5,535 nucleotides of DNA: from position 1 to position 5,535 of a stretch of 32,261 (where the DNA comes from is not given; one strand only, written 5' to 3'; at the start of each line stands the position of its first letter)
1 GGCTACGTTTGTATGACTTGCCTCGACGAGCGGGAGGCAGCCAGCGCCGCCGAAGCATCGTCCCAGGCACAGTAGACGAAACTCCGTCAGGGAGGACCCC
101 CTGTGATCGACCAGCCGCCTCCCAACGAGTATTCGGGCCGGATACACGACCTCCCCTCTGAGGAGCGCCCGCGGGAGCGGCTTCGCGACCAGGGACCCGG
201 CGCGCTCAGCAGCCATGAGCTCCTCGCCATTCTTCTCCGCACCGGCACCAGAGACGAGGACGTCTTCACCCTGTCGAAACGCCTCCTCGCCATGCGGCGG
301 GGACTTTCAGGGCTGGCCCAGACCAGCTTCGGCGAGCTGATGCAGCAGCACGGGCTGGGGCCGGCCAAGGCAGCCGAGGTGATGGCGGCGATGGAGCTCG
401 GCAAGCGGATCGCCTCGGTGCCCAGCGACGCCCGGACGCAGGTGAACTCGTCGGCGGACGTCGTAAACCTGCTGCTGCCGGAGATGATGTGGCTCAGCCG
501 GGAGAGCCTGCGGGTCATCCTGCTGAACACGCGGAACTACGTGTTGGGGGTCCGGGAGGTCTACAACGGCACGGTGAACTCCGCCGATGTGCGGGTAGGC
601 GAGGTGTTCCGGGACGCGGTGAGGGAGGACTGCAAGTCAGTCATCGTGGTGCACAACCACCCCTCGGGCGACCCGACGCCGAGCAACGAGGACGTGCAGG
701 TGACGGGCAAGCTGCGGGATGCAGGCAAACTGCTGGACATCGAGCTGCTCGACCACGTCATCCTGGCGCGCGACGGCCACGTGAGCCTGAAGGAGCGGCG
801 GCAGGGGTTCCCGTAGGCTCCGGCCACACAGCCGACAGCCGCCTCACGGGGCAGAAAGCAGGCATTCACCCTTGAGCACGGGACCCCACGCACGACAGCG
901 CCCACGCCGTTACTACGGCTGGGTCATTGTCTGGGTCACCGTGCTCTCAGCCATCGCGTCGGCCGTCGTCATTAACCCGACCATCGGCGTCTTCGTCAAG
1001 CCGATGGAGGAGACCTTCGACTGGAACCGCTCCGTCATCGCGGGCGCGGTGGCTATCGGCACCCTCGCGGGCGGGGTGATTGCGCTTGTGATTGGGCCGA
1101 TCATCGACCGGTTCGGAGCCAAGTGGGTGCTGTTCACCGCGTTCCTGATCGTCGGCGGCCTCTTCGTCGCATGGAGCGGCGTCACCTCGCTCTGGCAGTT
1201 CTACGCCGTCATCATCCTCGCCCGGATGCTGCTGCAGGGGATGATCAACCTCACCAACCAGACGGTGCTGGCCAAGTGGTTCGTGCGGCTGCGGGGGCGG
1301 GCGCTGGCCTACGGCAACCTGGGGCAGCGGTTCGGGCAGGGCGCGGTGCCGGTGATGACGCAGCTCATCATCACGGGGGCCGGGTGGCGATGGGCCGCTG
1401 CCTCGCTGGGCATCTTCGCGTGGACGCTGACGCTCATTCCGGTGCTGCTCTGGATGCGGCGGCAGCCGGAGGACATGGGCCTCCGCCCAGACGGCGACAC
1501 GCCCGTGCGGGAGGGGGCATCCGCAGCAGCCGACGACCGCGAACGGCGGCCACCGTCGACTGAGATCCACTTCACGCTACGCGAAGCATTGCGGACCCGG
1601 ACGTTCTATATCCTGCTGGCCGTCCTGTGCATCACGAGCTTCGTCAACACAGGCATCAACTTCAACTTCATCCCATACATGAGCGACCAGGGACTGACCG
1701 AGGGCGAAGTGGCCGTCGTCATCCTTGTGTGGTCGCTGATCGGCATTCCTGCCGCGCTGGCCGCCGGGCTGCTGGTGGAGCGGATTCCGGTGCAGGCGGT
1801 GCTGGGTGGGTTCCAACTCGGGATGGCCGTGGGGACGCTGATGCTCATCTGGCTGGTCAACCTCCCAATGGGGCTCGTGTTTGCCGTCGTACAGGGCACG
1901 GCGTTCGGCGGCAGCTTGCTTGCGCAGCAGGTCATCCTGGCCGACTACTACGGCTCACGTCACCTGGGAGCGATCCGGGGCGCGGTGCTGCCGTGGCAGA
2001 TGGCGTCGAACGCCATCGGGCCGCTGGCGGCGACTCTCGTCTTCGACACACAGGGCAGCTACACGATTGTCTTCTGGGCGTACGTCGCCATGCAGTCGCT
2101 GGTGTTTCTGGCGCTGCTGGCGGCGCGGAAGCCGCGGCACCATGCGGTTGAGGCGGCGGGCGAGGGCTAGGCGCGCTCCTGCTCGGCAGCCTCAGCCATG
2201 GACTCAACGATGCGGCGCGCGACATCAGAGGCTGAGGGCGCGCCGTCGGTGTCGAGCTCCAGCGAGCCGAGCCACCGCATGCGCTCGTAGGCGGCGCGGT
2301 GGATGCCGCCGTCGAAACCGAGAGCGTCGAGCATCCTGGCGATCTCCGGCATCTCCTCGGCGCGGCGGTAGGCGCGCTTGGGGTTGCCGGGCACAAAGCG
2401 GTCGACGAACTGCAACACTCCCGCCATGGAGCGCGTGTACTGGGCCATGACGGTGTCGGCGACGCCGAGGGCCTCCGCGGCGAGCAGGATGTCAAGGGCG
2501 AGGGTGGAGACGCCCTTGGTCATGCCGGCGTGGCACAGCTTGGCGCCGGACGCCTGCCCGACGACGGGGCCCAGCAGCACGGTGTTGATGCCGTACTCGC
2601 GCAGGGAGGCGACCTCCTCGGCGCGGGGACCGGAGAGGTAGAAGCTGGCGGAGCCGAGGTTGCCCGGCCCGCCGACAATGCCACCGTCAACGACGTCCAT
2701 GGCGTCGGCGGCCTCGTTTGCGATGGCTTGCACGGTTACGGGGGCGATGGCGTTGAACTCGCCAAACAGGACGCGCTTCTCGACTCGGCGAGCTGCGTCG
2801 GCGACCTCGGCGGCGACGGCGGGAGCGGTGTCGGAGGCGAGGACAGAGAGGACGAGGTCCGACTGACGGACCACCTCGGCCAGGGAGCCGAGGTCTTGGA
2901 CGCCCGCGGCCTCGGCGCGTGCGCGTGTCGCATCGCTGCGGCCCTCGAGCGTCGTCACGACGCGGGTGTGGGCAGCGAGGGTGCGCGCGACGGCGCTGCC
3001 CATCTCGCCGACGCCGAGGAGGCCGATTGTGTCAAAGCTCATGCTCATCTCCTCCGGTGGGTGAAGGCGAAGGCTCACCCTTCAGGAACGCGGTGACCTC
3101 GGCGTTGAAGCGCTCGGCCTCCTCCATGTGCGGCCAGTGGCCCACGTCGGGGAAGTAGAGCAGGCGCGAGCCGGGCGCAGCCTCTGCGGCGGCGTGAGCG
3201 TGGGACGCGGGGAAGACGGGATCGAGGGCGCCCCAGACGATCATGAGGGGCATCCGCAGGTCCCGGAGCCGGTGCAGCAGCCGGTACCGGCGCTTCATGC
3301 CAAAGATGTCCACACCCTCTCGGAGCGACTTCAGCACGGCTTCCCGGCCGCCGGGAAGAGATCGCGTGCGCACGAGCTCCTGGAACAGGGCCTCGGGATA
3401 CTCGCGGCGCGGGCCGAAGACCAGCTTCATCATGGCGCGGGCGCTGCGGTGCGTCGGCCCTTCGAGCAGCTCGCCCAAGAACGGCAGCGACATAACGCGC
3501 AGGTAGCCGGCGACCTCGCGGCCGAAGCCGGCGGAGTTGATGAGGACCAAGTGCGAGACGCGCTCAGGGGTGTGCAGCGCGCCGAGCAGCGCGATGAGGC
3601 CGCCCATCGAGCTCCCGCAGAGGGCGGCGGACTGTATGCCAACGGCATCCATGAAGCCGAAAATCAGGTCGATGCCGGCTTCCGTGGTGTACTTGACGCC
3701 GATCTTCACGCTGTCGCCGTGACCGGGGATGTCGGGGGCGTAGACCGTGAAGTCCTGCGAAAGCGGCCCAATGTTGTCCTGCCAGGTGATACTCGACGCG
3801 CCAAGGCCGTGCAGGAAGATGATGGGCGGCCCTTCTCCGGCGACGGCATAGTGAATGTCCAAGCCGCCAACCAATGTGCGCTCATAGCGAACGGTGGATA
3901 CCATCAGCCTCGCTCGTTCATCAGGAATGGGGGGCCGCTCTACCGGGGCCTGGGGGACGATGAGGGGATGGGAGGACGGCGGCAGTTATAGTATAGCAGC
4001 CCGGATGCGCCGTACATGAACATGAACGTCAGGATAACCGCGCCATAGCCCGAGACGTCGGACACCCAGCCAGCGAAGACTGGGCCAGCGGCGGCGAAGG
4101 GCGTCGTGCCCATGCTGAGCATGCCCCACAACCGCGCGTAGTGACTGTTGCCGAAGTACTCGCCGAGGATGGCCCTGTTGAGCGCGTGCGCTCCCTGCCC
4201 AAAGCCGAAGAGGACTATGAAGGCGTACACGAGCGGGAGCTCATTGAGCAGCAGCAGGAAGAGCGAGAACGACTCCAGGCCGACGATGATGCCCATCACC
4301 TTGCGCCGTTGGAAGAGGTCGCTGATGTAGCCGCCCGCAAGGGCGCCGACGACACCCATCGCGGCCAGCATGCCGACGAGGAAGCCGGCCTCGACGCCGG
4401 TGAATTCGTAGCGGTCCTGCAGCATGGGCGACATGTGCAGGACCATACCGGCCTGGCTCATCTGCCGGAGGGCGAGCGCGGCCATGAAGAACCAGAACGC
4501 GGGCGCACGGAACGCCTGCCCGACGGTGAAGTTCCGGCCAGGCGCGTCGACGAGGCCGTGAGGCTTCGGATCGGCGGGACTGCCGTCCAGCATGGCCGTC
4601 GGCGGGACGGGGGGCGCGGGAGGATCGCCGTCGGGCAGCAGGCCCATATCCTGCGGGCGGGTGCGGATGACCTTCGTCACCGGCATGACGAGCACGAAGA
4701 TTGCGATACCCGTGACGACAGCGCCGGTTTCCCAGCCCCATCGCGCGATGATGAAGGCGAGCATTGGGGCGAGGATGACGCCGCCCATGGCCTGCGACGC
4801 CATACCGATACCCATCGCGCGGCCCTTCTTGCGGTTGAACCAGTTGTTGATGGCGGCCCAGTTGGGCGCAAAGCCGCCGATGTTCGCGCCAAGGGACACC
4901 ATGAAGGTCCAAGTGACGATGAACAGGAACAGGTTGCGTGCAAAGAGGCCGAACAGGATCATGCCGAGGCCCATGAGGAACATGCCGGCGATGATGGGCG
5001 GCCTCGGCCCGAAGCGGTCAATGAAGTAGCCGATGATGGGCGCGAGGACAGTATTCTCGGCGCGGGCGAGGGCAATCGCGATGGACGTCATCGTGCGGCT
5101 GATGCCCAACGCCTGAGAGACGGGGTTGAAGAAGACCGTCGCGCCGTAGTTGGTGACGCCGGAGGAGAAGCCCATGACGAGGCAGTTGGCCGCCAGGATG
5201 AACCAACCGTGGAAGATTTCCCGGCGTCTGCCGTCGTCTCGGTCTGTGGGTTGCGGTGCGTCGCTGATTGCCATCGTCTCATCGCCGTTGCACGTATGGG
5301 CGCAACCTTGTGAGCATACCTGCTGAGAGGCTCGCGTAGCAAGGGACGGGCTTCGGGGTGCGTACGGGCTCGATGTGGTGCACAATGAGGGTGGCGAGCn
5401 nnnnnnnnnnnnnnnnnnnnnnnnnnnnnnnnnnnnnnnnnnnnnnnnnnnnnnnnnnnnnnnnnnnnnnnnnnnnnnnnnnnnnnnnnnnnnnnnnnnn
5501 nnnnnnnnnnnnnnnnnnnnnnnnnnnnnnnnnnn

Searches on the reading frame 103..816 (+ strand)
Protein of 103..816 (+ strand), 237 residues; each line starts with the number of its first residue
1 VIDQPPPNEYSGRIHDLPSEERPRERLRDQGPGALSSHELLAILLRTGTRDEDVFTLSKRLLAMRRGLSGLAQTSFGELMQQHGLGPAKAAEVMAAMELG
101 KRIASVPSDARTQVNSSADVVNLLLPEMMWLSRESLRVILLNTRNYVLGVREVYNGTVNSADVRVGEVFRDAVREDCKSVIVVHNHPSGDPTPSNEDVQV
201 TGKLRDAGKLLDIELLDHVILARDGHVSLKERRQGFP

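Call 57: search_protein_families(library=pfam, proteins=[window:103-816:+])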
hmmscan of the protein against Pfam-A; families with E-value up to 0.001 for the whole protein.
window:103-816:+ (237 aa): 2 families
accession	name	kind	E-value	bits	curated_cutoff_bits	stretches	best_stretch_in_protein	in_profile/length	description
PF04002.20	RadC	-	1.8e-39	134.8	22.1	1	115-232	2-119/121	RadC-like JAB domain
PF20582.4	UPF0758_N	-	2.6e-26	92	27.1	1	14-91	1-77/77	UPF0758 N-terminal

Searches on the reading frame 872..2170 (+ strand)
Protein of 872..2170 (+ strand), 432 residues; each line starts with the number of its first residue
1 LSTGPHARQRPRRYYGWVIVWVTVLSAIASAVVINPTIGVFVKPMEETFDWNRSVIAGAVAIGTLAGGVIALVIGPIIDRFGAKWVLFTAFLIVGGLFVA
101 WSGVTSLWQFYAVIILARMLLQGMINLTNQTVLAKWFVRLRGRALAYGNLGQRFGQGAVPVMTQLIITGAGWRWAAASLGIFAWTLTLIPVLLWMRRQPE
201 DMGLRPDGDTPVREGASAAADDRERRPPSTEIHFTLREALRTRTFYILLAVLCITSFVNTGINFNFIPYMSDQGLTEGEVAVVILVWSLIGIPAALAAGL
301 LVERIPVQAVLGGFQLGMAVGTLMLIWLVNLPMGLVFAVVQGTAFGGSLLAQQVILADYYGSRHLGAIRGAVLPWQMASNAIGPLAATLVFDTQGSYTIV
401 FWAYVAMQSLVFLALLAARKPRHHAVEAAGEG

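Call 57: search_protein_families(library=pfam, proteins=[window:872-2170:+])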
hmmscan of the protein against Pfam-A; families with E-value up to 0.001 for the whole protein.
window:872-2170:+ (432 aa): 1 family
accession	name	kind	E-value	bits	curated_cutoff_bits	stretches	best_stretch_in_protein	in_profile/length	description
PF07690.21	MFS_1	-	2.2e-41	142.4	33.4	2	27-305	9-265/347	Major Facilitator Superfamily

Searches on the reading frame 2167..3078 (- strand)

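Call 57: search_protein_families(library=pfam, proteins=[window:2167-3078:-])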
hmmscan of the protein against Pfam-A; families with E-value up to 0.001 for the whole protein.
window:2167-3078:- (303 aa): 5 families
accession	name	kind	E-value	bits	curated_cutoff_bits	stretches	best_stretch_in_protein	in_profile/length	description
PF09130.16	DUF1932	-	1.3e-17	63.9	25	1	201-270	1-70/70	Domain of unknown function (DUF1932)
PF03446.21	NAD_binding_2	-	1.3e-08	35.4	21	1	17-145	1-130/161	NAD binding domain of 6-phosphogluconate dehydrogenase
PF02826.25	2-Hacid_dh_C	-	7.4e-06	25.9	25.1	1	13-81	34-100/178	D-isomer specific 2-hydroxyacid dehydrogenase, NAD binding domain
PF03807.23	F420_oxidored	-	2.1e-05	25.4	21.6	1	17-94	1-81/94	NADP oxidoreductase coenzyme F420-dependent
PF01488.26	Shikimate_DH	-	0.00055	20.5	24.3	1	14-103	11-106/138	Shikimate / quinate 5-dehydrogenase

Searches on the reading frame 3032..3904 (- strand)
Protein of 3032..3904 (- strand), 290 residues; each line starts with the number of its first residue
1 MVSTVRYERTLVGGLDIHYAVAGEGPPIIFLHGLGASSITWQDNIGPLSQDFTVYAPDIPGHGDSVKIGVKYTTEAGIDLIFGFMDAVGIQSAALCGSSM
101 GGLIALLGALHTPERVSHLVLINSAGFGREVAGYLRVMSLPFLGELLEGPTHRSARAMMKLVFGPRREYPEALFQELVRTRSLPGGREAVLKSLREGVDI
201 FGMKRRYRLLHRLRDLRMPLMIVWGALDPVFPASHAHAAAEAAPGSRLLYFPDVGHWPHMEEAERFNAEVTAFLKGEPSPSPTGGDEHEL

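Call 57: search_protein_families(library=pfam, proteins=[window:3032-3904:-])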
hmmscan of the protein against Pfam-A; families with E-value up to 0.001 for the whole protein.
window:3032-3904:- (290 aa): 4 families
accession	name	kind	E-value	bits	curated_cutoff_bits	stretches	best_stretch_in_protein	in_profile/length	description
PF00561.26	Abhydrolase_1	-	3.1e-28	99.5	25.8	2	26-124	1-102/245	alpha/beta hydrolase fold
PF12697.13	Abhydrolase_6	-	5.2e-25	89.8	26.3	1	28-268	1-216/217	Alpha/beta hydrolase family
PF12146.15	Hydrolase_4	-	1.5e-13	51.1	27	1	28-262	7-238/239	Serine aminopeptidase, S33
PF00756.26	Esterase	-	0.00033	21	22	1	93-118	117-142/251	Putative esterase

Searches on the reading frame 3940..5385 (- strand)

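Call 57: search_protein_families(library=pfam, proteins=[window:3940-5385:-])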
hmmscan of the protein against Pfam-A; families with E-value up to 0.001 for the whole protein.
window:3940-5385:- (481 aa): 2 families
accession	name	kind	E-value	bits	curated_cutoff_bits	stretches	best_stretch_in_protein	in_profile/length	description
PF07690.21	MFS_1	-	1.7e-45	155.9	33.4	2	69-357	2-264/347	Major Facilitator Superfamily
PF03137.26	OATP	-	3.3e-05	22.8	25.8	1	290-378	288-379/545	Organic Anion Transporter Polypeptide (OATP) family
